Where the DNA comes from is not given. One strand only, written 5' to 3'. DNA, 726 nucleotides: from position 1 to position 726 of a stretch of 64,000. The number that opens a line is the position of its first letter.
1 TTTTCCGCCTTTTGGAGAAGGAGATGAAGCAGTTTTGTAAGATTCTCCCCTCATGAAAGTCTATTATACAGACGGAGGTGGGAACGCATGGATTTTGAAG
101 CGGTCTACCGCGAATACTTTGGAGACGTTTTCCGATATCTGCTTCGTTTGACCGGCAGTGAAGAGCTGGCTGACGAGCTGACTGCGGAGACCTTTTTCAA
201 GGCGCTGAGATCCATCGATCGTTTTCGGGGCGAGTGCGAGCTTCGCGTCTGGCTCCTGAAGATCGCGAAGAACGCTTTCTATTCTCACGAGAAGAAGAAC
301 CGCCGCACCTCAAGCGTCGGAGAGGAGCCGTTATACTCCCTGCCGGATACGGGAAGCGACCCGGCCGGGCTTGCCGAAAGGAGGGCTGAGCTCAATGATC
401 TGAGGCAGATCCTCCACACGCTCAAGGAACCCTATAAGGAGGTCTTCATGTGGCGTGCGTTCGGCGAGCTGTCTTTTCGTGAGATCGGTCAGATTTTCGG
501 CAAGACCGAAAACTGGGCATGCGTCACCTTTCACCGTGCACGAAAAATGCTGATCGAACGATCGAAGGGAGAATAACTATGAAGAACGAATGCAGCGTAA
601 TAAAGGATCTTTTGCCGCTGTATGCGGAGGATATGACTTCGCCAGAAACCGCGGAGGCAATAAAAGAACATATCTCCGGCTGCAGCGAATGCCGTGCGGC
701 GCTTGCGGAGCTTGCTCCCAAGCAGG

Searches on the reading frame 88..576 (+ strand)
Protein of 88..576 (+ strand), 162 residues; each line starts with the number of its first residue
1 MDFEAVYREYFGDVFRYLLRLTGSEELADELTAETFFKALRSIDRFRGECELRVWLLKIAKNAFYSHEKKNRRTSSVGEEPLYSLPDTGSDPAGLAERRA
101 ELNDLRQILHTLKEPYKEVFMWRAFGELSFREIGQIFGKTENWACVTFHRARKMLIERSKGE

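Call 89: find_encoding_contigs(protein=window:88-576:+, flank=10000, max_places=3)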
Protein window:88-576:+ (162 aa): 5 contigs read that carry it; 3 places shown.
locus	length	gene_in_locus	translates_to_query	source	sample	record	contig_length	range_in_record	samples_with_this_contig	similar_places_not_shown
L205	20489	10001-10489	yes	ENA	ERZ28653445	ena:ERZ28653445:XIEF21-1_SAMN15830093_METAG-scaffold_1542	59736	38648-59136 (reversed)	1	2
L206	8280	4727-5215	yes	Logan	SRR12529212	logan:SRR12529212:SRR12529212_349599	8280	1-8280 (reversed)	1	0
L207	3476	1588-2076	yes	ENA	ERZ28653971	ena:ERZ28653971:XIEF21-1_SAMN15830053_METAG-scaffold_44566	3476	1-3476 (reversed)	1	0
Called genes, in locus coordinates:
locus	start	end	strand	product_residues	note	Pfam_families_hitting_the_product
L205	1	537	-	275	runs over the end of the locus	PF13427:AadA_C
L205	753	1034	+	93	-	PF00216:Bac_DNA_binding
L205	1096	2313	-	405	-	PF19289:PmbA_TldD_3rd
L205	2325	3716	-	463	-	PF01523:PmbA_TldD_1st, PF19289:PmbA_TldD_3rd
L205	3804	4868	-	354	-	PF01381:HTH_3, PF13560:HTH_31 (weak), PF13428:TPR_14 (faint)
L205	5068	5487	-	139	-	PF11457:DUF3021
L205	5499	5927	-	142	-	PF04397:LytTR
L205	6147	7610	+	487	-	PF00082:Peptidase_S8, PF00404:Dockerin_1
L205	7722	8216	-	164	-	PF00583:Acetyltransf_1, PF13673:Acetyltransf_10, PF13508:Acetyltransf_7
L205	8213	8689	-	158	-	PF00293:NUDIX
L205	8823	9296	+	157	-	PF13302:Acetyltransf_3, PF00583:Acetyltransf_1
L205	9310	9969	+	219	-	PF00302:CAT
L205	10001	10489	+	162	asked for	PF04542:Sigma70_r2, PF08281:Sigma70_r4_2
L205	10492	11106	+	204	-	PF13490:zf-HC2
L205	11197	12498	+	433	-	PF06738:ThrE, PF12821:ThrE_2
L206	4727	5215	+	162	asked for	PF04542:Sigma70_r2, PF08281:Sigma70_r4_2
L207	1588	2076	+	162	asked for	PF04542:Sigma70_r2, PF08281:Sigma70_r4_2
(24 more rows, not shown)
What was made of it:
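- A TldD/PmbA protease pair lies about 40 kb away, just beyond the window start (call 89).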
